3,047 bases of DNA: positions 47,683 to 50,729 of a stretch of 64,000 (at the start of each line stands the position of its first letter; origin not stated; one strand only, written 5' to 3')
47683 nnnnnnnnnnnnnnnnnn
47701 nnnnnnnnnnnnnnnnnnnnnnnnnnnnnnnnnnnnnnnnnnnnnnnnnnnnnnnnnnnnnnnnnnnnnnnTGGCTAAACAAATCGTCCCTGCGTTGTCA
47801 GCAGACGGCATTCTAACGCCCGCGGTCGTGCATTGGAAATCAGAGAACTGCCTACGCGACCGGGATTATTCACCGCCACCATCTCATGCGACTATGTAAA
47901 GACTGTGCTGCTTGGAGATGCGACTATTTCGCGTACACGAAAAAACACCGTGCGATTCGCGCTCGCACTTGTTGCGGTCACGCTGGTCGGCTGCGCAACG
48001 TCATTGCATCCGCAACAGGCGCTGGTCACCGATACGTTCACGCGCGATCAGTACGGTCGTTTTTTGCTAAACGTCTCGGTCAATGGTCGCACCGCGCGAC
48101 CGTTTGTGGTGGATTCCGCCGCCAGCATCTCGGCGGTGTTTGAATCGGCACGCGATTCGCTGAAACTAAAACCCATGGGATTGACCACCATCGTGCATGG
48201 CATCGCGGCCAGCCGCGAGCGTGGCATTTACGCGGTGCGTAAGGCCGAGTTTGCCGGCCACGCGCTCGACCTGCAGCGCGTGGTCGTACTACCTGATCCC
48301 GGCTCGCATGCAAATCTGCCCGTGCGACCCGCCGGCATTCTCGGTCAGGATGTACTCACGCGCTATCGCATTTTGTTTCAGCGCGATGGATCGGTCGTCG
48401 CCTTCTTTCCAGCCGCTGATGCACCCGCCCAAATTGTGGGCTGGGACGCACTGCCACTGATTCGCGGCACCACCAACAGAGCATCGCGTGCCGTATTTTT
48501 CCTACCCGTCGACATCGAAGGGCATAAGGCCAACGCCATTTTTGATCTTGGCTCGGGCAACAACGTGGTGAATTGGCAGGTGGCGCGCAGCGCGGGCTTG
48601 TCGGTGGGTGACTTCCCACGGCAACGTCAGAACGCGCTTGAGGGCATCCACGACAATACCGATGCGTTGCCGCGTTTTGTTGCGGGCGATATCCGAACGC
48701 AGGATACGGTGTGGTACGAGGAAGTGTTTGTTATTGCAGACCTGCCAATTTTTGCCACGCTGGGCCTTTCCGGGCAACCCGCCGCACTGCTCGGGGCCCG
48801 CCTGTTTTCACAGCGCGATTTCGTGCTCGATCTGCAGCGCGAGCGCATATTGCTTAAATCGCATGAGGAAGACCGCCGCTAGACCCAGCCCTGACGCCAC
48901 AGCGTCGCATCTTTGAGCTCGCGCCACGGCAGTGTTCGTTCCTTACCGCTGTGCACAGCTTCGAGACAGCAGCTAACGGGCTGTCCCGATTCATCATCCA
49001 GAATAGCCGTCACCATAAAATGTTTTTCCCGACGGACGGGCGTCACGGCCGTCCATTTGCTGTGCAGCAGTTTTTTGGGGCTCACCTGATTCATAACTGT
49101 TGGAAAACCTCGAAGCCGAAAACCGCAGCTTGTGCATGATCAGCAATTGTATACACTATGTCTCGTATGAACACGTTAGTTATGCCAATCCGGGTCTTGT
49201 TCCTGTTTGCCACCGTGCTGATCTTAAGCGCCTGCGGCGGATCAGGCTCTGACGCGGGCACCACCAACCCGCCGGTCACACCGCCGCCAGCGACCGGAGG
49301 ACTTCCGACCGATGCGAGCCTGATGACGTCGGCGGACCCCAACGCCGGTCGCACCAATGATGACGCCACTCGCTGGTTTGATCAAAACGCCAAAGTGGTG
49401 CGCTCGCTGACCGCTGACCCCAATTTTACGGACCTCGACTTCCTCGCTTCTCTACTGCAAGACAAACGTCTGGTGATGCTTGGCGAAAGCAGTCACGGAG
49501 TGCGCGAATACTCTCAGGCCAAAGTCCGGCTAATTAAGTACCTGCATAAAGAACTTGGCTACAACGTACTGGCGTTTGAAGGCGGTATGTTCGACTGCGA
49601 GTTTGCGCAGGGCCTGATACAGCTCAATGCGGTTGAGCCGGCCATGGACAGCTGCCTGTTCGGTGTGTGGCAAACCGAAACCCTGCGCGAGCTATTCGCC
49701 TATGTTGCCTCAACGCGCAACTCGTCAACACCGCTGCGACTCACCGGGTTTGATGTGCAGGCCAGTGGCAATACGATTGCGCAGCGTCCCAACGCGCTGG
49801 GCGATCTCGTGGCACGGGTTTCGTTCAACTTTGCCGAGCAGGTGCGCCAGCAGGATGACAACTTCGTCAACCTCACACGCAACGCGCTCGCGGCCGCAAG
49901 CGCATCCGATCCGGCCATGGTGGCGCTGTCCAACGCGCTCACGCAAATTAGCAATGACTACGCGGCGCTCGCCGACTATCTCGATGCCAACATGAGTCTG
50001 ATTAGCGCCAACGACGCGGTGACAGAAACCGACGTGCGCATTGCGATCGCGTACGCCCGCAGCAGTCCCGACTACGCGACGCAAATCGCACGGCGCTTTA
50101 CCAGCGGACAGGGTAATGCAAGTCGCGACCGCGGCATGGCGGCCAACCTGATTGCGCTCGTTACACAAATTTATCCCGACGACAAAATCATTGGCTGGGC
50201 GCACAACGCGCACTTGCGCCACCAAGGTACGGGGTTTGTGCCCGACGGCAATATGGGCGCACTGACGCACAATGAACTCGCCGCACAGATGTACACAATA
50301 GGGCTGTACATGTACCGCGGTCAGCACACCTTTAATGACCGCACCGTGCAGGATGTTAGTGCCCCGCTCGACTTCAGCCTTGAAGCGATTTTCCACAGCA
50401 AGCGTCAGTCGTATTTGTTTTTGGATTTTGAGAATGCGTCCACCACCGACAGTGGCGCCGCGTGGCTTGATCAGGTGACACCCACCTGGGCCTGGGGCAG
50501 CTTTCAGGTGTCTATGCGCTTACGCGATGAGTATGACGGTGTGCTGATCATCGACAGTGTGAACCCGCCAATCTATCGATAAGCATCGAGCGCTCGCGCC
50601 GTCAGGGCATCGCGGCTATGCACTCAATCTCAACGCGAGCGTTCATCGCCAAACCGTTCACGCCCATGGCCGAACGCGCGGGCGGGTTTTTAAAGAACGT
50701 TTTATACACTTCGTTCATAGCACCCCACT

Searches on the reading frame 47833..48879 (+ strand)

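Call 14: search_protein_families(library=pfam, proteins=[window:47833-48879:+], max_evalue=0.001)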
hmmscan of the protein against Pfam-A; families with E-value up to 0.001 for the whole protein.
window:47833-48879:+ (349 aa): 2 families
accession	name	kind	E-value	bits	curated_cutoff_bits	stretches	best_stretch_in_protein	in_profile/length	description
PF13650.11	Asp_protease_2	-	9.1e-16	58.8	24.3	2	80-174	2-90/90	Aspartyl protease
PF13975.11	gag-asp_proteas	-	9.6e-09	36.2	28.2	1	80-177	2-92/92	gag-polyprotein putative aspartyl protease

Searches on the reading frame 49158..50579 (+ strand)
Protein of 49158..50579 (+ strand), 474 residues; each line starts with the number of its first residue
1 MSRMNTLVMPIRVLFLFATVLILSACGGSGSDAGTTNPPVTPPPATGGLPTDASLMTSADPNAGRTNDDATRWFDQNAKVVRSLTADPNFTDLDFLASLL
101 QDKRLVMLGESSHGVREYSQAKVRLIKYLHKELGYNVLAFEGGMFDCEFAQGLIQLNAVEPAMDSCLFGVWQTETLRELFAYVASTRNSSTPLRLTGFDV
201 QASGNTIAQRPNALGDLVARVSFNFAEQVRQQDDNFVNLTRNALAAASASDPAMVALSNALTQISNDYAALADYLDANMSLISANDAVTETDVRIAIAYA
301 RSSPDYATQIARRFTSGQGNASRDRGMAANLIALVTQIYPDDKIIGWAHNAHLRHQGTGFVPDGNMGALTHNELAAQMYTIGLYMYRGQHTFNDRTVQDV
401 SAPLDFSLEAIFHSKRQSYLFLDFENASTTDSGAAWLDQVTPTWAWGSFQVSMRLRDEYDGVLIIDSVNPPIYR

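Call 14: search_protein_families(library=pfam, proteins=[window:49158-50579:+], max_evalue=0.001)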
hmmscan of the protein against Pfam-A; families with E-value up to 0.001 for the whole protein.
window:49158-50579:+ (474 aa): 1 family
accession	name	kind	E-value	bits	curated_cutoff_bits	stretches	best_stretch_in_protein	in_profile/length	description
PF05139.19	Erythro_esteras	-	2e-35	123.6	26.4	1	131-467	2-357/358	Erythromycin esterase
